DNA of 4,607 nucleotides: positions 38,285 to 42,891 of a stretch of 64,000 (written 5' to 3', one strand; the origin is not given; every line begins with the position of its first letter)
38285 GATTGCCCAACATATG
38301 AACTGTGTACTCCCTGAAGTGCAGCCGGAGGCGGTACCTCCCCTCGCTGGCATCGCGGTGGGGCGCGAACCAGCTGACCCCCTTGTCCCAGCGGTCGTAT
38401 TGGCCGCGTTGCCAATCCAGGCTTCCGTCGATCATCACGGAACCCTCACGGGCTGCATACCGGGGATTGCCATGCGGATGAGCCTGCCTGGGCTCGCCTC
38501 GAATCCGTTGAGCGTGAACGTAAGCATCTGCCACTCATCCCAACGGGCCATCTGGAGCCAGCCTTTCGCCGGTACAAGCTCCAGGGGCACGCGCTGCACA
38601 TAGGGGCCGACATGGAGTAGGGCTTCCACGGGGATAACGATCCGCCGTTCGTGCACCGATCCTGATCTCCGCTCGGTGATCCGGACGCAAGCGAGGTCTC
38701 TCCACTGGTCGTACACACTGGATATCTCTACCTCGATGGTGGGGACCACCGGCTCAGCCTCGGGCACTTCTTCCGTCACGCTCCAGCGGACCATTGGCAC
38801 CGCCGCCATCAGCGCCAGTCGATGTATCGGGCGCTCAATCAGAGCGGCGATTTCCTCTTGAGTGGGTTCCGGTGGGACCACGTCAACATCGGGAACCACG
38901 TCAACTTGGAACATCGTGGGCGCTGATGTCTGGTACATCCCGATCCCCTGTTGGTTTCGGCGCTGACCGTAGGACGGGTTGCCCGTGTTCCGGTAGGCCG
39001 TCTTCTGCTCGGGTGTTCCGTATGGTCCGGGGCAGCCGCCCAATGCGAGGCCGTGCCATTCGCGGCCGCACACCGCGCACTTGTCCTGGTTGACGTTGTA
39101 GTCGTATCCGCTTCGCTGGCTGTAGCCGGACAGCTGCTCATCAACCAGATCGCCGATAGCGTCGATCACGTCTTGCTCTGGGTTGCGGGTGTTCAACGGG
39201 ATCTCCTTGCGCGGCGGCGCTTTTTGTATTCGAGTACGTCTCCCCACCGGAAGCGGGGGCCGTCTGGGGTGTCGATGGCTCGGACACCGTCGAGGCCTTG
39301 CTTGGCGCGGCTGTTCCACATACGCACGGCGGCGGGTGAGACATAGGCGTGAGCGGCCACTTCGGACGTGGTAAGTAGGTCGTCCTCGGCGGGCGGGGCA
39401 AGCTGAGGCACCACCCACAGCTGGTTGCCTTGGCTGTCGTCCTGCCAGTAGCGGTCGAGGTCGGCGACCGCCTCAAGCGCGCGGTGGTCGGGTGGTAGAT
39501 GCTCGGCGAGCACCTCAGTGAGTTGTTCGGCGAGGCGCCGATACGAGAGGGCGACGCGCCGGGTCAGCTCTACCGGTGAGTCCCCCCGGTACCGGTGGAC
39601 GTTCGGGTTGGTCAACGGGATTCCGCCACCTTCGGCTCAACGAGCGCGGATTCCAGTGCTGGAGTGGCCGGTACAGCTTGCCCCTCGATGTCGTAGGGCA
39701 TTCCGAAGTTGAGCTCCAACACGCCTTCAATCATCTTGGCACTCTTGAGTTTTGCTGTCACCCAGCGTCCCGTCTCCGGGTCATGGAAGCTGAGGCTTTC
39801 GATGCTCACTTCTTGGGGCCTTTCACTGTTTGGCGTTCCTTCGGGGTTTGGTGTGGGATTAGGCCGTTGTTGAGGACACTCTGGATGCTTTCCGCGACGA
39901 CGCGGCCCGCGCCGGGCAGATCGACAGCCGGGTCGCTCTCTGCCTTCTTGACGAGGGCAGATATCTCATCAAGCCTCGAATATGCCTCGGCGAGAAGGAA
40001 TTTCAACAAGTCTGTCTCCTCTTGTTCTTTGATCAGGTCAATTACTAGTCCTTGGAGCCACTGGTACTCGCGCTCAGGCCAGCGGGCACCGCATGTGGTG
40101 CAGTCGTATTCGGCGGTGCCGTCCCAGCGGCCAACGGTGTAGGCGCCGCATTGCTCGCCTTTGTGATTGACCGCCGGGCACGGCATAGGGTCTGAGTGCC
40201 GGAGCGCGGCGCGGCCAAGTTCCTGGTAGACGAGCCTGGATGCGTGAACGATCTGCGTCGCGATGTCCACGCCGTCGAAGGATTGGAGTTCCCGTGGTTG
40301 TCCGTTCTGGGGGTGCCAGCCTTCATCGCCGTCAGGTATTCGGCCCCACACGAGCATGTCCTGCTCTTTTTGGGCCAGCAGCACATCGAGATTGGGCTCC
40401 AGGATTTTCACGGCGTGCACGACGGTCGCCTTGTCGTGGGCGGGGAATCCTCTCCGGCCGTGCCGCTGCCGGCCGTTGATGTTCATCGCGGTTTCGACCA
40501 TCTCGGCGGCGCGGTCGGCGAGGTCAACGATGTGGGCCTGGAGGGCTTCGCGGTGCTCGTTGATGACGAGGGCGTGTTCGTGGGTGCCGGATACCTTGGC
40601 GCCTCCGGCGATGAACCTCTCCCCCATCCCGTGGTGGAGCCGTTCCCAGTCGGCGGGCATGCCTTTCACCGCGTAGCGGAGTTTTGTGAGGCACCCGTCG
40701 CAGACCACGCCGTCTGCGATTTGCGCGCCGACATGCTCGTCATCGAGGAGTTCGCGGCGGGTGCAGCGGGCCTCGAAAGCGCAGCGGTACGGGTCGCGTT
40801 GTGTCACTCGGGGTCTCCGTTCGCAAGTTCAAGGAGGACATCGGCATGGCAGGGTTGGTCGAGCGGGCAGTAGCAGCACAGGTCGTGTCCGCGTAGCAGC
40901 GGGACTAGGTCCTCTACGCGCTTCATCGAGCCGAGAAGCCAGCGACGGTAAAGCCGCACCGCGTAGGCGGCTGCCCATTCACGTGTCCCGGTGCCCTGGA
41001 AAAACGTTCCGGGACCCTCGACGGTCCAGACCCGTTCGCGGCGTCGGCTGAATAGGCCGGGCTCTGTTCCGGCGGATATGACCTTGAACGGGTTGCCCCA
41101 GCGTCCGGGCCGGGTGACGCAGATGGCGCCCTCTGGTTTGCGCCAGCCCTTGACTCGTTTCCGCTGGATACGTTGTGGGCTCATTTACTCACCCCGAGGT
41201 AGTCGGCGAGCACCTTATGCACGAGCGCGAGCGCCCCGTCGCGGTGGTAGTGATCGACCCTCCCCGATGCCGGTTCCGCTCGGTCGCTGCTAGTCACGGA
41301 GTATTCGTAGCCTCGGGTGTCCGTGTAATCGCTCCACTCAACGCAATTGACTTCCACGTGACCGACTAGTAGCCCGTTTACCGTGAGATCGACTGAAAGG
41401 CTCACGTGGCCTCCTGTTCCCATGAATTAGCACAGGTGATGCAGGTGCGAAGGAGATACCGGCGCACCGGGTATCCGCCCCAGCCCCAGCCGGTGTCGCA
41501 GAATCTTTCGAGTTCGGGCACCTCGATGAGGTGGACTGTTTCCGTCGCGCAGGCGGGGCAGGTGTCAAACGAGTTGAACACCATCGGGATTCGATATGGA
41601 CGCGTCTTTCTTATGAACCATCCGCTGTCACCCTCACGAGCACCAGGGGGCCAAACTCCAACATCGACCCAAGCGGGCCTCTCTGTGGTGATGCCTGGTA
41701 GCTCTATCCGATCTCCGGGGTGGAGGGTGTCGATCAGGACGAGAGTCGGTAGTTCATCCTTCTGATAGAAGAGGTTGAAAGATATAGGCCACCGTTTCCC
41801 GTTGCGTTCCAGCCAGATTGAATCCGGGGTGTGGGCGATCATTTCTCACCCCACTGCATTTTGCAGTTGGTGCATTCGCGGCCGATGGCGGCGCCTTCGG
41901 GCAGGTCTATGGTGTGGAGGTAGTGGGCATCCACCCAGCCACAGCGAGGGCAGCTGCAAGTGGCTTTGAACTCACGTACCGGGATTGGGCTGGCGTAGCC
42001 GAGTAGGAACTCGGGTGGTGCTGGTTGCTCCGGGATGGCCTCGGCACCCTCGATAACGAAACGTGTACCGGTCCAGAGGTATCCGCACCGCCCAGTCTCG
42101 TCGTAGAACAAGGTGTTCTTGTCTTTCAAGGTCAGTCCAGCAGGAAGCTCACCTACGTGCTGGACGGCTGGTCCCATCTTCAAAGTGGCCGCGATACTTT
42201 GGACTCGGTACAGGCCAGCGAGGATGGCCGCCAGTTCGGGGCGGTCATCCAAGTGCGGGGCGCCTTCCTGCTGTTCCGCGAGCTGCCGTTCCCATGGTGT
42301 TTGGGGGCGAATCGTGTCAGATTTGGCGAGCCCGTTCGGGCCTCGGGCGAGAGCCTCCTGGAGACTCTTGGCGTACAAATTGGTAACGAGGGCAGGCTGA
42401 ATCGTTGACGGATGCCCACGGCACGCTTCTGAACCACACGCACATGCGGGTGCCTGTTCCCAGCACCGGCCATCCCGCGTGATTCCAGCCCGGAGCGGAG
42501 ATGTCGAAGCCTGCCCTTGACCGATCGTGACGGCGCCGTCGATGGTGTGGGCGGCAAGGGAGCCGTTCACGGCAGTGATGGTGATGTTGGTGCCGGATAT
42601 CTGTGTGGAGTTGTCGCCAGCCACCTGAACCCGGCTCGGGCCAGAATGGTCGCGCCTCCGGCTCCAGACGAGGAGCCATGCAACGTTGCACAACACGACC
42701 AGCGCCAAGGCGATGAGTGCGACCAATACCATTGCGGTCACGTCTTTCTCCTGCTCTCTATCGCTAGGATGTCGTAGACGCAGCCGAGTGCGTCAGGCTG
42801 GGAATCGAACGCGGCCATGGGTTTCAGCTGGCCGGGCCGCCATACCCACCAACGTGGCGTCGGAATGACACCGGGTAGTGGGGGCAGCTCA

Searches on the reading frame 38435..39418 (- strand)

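Call 34: search_protein_families(library=phrogs, proteins=[window:38435-39418:-], max_evalue=0.00001)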
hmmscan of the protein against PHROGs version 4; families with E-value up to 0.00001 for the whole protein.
window:38435-39418:- (327 aa): 3 families
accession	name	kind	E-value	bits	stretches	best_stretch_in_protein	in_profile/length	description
phrog_16713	-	unknown function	2.1e-15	58.2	1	79-126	2-50/272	-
phrog_38483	-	unknown function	8.8e-09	35.9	1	83-126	3-47/297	-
phrog_11256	-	DNA, RNA and nucleotide metabolism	5.9e-08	33.1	1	82-126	4-48/387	DNA binding protein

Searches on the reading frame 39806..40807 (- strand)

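Call 34: search_protein_families(library=phrogs, proteins=[window:39806-40807:-], max_evalue=0.00001)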
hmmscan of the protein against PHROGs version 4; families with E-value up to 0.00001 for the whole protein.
window:39806-40807:- (333 aa): 2 families
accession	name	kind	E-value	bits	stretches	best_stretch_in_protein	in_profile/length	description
phrog_1568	-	DNA, RNA and nucleotide metabolism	1.3e-39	137.4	1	3-328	3-250/264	DNA binding protein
phrog_1467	-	unknown function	1.1e-08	35.9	1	33-260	23-218/226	-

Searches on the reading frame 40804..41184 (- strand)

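Call 34: search_protein_families(library=phrogs, proteins=[window:40804-41184:-], max_evalue=0.00001)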
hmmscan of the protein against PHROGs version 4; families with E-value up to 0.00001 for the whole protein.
window:40804-41184:- (126 aa): 2 families
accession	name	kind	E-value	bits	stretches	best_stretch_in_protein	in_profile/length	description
phrog_464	-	unknown function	2.8e-32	113.6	1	1-124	190-288/322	unknown function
phrog_32227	-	unknown function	2e-29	104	1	3-125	110-224/230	-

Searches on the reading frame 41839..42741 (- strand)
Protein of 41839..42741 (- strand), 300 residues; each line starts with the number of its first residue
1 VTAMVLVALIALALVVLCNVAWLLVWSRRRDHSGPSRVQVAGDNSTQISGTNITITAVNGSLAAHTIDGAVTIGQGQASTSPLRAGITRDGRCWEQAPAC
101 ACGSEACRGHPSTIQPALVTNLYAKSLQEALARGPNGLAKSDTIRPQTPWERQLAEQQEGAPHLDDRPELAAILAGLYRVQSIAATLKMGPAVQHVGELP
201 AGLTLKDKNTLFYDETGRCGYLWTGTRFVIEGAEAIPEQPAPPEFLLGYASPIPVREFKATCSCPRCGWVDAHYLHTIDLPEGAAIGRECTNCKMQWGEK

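Call 34: search_protein_families(library=phrogs, proteins=[window:41839-42741:-], max_evalue=0.00001)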
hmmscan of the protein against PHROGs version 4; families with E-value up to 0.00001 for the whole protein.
window:41839-42741:- (300 aa): 1 family
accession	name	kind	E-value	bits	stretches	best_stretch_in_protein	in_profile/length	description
phrog_15197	-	unknown function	3.8e-06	27.6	0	247-282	233-268/330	-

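Call 59: search_protein_families(library=pfam, proteins=[window:41839-42741:-], max_evalue=0.001)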
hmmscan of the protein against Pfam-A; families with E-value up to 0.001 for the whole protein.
window:41839-42741:- (300 aa): 0 families
